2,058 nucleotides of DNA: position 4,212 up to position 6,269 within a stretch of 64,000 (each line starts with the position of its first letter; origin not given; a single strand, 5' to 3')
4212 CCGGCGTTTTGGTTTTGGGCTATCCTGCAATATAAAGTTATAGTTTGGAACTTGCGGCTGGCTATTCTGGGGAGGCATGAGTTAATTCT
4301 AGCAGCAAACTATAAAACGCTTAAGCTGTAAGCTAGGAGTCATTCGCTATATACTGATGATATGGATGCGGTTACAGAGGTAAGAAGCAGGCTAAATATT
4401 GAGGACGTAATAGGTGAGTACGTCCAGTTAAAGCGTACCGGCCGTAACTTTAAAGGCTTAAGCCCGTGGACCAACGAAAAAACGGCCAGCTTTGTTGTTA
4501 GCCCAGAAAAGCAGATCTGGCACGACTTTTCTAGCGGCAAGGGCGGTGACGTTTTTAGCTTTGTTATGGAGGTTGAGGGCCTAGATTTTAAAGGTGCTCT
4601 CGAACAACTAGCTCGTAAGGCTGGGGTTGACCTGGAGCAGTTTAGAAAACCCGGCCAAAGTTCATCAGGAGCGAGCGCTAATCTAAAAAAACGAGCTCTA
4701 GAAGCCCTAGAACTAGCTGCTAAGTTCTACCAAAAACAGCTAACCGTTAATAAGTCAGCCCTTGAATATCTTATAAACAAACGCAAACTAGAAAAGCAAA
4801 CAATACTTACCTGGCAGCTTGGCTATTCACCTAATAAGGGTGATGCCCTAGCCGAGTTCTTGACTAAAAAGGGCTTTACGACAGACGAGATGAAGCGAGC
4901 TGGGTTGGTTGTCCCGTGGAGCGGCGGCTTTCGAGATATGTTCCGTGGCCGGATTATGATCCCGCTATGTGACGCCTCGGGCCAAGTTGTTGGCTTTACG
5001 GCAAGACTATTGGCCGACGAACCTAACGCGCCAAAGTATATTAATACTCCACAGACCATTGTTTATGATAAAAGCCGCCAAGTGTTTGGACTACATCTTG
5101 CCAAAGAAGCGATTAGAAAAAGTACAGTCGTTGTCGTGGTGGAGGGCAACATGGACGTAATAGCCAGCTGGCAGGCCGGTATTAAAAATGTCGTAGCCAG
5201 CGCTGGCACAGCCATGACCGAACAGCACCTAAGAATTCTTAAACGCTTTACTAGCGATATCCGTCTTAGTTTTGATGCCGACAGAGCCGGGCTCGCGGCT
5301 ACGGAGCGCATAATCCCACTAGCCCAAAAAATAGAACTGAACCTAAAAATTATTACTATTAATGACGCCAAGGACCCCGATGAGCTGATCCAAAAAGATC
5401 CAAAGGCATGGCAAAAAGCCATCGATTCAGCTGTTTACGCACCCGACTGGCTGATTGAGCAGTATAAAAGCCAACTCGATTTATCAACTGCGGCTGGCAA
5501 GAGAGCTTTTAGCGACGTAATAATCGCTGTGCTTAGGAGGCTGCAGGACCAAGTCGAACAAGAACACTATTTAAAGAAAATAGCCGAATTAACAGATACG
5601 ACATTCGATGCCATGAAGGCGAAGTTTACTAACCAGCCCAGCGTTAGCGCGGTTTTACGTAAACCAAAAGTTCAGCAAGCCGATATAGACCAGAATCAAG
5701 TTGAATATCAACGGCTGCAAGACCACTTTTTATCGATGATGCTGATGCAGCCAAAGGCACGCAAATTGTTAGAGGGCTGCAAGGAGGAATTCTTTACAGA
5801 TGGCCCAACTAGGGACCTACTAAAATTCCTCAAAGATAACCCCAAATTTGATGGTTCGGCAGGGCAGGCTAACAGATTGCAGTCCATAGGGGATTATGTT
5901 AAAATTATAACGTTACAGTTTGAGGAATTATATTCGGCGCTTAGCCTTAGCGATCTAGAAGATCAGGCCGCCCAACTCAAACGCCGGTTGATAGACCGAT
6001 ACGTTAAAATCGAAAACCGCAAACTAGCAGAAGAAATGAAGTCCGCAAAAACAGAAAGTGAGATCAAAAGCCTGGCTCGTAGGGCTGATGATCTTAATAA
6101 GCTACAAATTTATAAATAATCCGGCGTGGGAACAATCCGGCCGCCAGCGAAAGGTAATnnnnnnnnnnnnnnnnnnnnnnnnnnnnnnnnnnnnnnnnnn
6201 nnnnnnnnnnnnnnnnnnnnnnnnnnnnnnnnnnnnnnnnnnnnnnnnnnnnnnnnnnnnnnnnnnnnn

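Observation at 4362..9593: dnaG followed by three tandem, translationally coupled sigma-70 genes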

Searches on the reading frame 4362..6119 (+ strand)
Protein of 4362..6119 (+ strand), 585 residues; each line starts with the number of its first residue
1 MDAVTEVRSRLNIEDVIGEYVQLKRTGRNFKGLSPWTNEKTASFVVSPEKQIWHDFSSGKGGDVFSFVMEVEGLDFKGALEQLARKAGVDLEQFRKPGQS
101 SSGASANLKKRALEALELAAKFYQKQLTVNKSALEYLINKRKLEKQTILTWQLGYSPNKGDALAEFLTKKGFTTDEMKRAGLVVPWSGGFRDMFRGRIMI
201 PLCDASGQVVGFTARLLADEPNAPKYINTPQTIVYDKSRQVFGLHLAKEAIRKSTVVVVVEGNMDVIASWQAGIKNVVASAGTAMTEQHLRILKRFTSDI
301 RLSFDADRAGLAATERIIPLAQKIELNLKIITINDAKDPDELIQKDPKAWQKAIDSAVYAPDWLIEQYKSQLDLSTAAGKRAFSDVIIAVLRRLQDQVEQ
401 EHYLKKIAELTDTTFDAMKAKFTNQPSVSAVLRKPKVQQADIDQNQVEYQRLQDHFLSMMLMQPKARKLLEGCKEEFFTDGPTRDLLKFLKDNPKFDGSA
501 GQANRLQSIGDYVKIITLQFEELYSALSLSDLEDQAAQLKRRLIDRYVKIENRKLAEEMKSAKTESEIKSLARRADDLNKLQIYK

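Call 3: search_protein_families(library=pfam, proteins=[window:4362-6119:+], max_evalue=0.01)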
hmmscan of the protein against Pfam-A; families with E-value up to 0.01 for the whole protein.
window:4362-6119:+ (585 aa): 6 families
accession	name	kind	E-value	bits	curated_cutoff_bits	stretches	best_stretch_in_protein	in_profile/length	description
PF08275.17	DNAG_N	-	2.8e-33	115.1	26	1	122-248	1-128/128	DNA primase catalytic core, N-terminal domain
PF01807.25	Zn_ribbon_DnaG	-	7.4e-28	96.7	24.9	1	3-93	5-95/98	CHC2 zinc finger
PF13155.12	Toprim_2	-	4.7e-23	81.8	22.1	1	258-343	1-88/88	Toprim-like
PF13662.12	Toprim_4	-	4e-16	59.4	25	1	256-328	2-81/85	Toprim domain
PF10410.14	DnaB_bind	-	2.9e-12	47.1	20.6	1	362-413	2-53/56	DnaB-helicase binding domain of primase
PF01751.28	Toprim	-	3e-11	43.8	23.1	1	257-323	2-86/96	Toprim domain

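Call 4: search_protein_families(library=ncbifam, proteins=[window:4362-6119:+], max_evalue=0.001)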
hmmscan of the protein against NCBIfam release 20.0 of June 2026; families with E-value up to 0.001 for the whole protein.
window:4362-6119:+ (585 aa): 5 families
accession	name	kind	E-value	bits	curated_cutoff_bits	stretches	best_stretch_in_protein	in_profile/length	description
TIGR01391.1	dnaG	equivalog_domain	3.7e-118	395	283.6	1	4-410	7-413/414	DNA primase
NF006382.0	PRK08624.1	equivalog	4e-13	48.9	440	1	190-346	176-342/373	hypothetical protein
TIGR00646.1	MG010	hypoth_equivalog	5.6e-13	48.9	260.65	1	162-355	29-213/218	DNA primase-like protein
NF003108.1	PRK04031.1-1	equivalog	2.1e-05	24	300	1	249-311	158-218/419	DNA primase DnaG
TIGR02760.1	TraI_TIGR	equivalog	0.0002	18.9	929.85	1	49-145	1602-1699/1960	conjugative transfer relaxase/helicase TraI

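Call 13: find_related_loci(query=window:4362-6119:+, collection=genome_contigs, flank=10000)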
Query window:4362-6119:+ (585 aa) in genome_contigs; peptide patterns used: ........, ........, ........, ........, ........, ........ (x = any residue, [..] = any of these).
599 stretches matched a pattern (row limit reached: there are more); 563 encode a relative of the query (tblastn E <= 1e-3); the best 80 are kept; 80 distinct loci.
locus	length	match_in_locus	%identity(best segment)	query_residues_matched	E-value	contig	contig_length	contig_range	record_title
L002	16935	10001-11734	70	1-581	0e+0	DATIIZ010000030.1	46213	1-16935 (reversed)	MAG TPA_asm: Candidatus Babeliales bacterium isolate SMAG_U15678 k141_542182, whole genome shotgun sequence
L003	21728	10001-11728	70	1-581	0e+0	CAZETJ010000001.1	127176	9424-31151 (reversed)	MAG TPA_asm: uncultured Candidatus Saccharibacteria bacterium isolate binchicken_co50_391 genome assembly, contig: NODE_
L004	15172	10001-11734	69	1-581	0e+0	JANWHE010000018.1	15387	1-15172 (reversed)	MAG: Candidatus Saccharimonadales bacterium isolate CRAIB_MAG7 c_000000062537, whole genome shotgun sequence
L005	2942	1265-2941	71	1-562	0e+0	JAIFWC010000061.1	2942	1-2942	MAG: Candidatus Saccharibacteria bacterium isolate viral-cat_48_13 PAFVLPS_2018_scaffold_220569, whole genome shotgun se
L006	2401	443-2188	68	1-581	0e+0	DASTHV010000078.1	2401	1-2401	MAG TPA_asm: Candidatus Saccharimonadales bacterium isolate SMAG_U737 k141_1991299, whole genome shotgun sequence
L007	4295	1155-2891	68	1-581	0e+0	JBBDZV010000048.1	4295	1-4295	MAG: Candidatus Saccharimonadales bacterium isolate LejiaD_49_18 Lejia_D_26701_length_4295_cov_7, whole genome shotgun s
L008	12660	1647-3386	68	1-581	0e+0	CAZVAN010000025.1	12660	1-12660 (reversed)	MAG TPA_asm: uncultured Candidatus Saccharibacteria bacterium isolate binchicken_co54_401 genome assembly, contig: NODE_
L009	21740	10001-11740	67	1-581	0e+0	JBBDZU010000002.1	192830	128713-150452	MAG: Candidatus Saccharimonadales bacterium isolate LejiaD_47_37 Lejia_D_139_length_192830_cov_22, whole genome shotgun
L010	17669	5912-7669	66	1-581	0e+0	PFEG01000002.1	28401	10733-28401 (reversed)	MAG: Candidatus Saccharibacteria bacterium CG10_big_fil_rev_8_21_14_0_10_47_8 CG10_8_21_14_0.10_scaffold_1223_c, whole g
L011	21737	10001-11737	64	1-581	0e+0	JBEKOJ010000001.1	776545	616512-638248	MAG: Candidatus Saccharimonadales bacterium isolate SPRUCE 438 SPRUCE_438_1, whole genome shotgun sequence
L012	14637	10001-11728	63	1-581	0e+0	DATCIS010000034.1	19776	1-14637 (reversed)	MAG TPA_asm: Candidatus Saccharimonadales bacterium isolate SMAG_U7865 k141_4059530, whole genome shotgun sequence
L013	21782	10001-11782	65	1-581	0e+0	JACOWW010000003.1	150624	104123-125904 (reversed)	MAG: Candidatus Saccharibacteria bacterium isolate NC_groundwater_137_Ag_S-0.1um_47_11 S4_GD2017_2_S1_scaffold_359, whol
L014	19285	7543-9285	65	1-581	0e+0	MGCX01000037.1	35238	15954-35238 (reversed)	MAG: Candidatus Saccharibacteria bacterium RIFCSPHIGHO2_12_FULL_49_19 rifcsphigho2_12_scaffold_7727, whole genome shotgu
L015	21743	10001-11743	64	1-581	0e+0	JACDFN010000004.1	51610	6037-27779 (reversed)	MAG: Candidatus Saccharibacteria bacterium isolate MGR_bin387 SD2905_NODE_63_length_51610_cov_2.765010, whole genome sho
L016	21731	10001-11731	63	1-581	0e+0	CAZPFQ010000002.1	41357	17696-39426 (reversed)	MAG TPA_asm: uncultured Candidatus Saccharibacteria bacterium isolate SRP200132_co2_4 genome assembly, contig: NODE_731_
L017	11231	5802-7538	63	1-581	0e+0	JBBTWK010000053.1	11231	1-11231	MAG: Patescibacteria group bacterium isolate H41-bin145_1 H41_bin145_1_000000000053, whole genome shotgun sequence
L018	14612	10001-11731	62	1-581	0e+0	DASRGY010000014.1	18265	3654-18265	MAG TPA_asm: Candidatus Saccharimonadales bacterium isolate SMAG_U10070 k141_858284, whole genome shotgun sequence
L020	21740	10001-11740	68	1-581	0e+0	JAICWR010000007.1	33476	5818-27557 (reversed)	MAG: Candidatus Saccharibacteria bacterium isolate LS_FP_2_bin.57 k141_4736699_length_33476_cov_32.7656, whole genome sh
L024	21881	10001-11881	58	1-581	0e+0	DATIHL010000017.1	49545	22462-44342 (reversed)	MAG TPA_asm: Candidatus Saccharimonadales bacterium isolate SMAG_U15637 k141_537764, whole genome shotgun sequence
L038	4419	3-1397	68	117-581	0e+0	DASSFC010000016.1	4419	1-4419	MAG TPA_asm: Candidatus Saccharimonadales bacterium isolate SMAG_U995 k141_1425920, whole genome shotgun sequence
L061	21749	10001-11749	57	1-571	0e+0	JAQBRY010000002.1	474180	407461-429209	MAG: Candidatus Saccharibacteria bacterium isolate RYN_413 scaffold_288720, whole genome shotgun sequence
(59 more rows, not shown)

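Call 34: find_homologous_proteins(query=L038:2575-3660:+, max_evalue=1e-20)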
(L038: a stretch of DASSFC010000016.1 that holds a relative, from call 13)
Query L038:2575-3660:+ (361 aa): 8000 proteins with E <= 1e-20 among 8000 candidates; the best 120 are listed.
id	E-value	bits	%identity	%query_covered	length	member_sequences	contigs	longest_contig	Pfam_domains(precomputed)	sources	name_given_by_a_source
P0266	2.0e-232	788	100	100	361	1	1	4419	PF04545.23,PF00140.26,PF04542.21,PF04539.23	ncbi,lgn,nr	ncbi:MAG TPA: sigma-70 family RNA polymerase sigma factor [Candidatus Saccharimonadales bacterium]|n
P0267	3.3e-210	715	92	100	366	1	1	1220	PF04545.23,PF00140.26,PF04542.21,PF04539.23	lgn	-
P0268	4.4e-175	600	77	100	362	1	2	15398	PF04545.23,PF00140.26,PF04542.21,PF04539.23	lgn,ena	-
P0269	4.3e-129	449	73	83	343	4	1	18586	PF04545.23,PF00140.26,PF04542.21,PF04539.23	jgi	jgi:RNA polymerase primary sigma factor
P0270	4.7e-126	439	72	83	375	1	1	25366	PF04545.23,PF00140.26,PF04542.21,PF04539.23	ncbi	ncbi:MAG: sigma-70 family RNA polymerase sigma factor [Gaiellaceae bacterium]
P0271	8.9e-126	438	72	83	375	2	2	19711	PF04545.23,PF00140.26,PF04542.21,PF04539.23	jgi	jgi:RNA polymerase primary sigma factor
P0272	9.9e-126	438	72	83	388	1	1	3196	PF04545.23,PF00140.26,PF04542.21,PF04539.23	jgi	jgi:RNA polymerase primary sigma factor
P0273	1.1e-125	438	74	80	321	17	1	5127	PF04545.23,PF00140.26,PF04542.21,PF04539.23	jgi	jgi:RNA polymerase primary sigma factor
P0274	1.1e-125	438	72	83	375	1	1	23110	PF04545.23,PF00140.26,PF04542.21,PF04539.23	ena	-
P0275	1.1e-125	438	72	83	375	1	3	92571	PF04545.23,PF00140.26,PF04542.21,PF04539.23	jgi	-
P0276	1.3e-125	437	72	83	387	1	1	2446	PF04545.23,PF00140.26,PF04542.21,PF04539.23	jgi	jgi:RNA polymerase primary sigma factor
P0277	1.5e-125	437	72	83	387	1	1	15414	PF04545.23,PF00140.26,PF04542.21,PF04539.23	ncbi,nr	ncbi:MAG TPA: sigma-70 family RNA polymerase sigma factor [Gaiellaceae bacterium]|nr:sigma-70 family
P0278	1.8e-125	437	71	83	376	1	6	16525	PF04545.23,PF00140.26,PF04542.21,PF04539.23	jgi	jgi:RNA polymerase primary sigma factor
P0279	2.0e-125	437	71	83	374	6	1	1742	PF04545.23,PF00140.26,PF04542.21,PF04539.23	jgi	jgi:RNA polymerase primary sigma factor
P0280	2.5e-125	436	72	83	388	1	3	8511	PF04545.23,PF00140.26,PF04542.21,PF04539.23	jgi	jgi:RNA polymerase primary sigma factor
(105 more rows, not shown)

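Call 37: find_encoding_contigs(protein=P0268, flank=8000, max_places=2)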
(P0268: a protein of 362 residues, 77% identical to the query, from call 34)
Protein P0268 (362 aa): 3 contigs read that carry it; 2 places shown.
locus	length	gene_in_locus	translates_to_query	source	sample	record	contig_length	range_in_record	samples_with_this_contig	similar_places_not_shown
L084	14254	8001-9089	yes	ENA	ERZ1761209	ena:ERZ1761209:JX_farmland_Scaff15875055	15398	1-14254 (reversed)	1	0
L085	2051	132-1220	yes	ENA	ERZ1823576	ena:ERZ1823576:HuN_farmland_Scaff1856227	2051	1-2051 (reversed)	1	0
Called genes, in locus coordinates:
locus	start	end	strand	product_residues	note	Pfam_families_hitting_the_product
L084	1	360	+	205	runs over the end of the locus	PF02525:Flavodoxin_2, PF03358:FMN_red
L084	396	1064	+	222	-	PF07099:DUF1361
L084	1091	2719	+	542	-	PF03485:Arg_tRNA_synt_N, PF00750:tRNA-synt_1d, PF05746:DALR_1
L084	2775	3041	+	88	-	-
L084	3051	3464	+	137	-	PF01641:SelR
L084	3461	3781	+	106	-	PF04237:YjbR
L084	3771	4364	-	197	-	-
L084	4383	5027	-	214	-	PF01966:HD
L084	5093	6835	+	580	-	PF01807:Zn_ribbon_DnaG, PF08275:DNAG_N, PF01751:Toprim, PF13155:Toprim_2, PF13662:Toprim_4, PF10410:DnaB_bind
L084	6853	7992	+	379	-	PF03979:Sigma70_r1_1, PF00140:Sigma70_r1_2, PF04542:Sigma70_r2, PF04539:Sigma70_r3, PF04545:Sigma70_r4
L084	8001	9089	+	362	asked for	PF00140:Sigma70_r1_2, PF04542:Sigma70_r2, PF04539:Sigma70_r3, PF04545:Sigma70_r4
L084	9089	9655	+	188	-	PF13238:AAA_18, PF13671:AAA_33 (faint), PF13207:AAA_17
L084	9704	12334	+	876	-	PF02739:5_3_exonuc_N, PF01367:5_3_exonuc, PF00476:DNA_pol_A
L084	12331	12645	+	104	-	-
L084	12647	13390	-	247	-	-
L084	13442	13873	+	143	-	PF00293:NUDIX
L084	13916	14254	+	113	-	?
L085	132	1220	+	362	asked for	PF00140:Sigma70_r1_2, PF04542:Sigma70_r2, PF04539:Sigma70_r3, PF04545:Sigma70_r4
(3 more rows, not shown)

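Call 38: find_encoding_contigs(protein=P0267, flank=3000, max_places=1)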
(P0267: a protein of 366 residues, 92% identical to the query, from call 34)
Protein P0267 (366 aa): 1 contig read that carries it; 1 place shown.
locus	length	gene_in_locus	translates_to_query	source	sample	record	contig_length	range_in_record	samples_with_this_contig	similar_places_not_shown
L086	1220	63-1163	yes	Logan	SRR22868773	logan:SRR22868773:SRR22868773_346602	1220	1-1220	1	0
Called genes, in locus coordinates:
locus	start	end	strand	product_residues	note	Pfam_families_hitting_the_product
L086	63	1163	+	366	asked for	PF00140:Sigma70_r1_2, PF04542:Sigma70_r2, PF04539:Sigma70_r3, PF04545:Sigma70_r4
